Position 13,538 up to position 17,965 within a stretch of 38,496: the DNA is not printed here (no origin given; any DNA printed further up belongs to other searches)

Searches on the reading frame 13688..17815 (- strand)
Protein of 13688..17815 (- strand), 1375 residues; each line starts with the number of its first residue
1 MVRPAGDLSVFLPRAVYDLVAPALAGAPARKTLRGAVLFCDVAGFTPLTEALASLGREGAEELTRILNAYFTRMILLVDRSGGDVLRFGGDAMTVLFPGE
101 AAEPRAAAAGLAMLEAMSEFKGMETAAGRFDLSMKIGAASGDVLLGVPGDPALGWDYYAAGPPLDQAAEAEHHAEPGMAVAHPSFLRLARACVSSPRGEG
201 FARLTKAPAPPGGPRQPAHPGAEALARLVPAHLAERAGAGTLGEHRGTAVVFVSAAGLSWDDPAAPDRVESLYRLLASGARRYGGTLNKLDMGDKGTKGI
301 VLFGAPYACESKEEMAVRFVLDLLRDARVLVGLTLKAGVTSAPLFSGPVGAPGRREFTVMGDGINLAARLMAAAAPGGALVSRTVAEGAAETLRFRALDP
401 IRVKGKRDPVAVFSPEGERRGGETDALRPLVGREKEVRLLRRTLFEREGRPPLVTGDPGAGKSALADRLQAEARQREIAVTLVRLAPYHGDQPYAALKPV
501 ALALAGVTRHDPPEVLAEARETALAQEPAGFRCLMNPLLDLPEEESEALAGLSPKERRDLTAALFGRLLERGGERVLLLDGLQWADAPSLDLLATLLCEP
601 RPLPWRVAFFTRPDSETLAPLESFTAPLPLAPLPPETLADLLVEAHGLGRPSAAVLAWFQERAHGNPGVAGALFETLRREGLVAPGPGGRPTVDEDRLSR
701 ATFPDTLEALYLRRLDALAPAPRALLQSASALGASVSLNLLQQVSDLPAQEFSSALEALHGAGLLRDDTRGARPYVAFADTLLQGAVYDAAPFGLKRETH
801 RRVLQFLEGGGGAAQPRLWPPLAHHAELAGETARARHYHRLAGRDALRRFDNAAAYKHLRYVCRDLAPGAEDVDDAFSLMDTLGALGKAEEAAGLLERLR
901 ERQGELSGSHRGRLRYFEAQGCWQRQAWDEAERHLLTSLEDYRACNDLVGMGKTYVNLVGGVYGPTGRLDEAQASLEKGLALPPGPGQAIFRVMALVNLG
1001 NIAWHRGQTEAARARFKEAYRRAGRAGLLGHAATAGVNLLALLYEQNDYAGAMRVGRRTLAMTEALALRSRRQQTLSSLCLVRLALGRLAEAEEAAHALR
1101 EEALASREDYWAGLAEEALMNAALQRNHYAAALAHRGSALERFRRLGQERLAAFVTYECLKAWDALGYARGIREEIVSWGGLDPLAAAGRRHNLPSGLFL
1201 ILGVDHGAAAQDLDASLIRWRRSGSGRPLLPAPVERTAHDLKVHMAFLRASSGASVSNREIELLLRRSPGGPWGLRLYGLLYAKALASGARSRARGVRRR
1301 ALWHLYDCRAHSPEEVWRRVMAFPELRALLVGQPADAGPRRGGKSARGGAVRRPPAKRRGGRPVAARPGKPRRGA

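Call 74: search_protein_families(library=pfam, proteins=[window:13688-17815:-], max_evalue=0.00001)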
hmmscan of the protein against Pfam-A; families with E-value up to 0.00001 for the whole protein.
window:13688-17815:- (1375 aa): 3 families
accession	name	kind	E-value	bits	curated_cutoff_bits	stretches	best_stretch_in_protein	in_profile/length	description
PF13191.12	AAA_16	-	1.1e-18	68.7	32.6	1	429-600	1-159/167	AAA ATPase domain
PF00211.25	Guanylate_cyc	-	3.2e-14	53.4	21.9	1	36-161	10-129/183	Adenylate and Guanylate cyclase catalytic domain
PF13424.12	TPR_12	-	1.3e-06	29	30.1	0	994-1064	4-76/77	Tetratricopeptide repeat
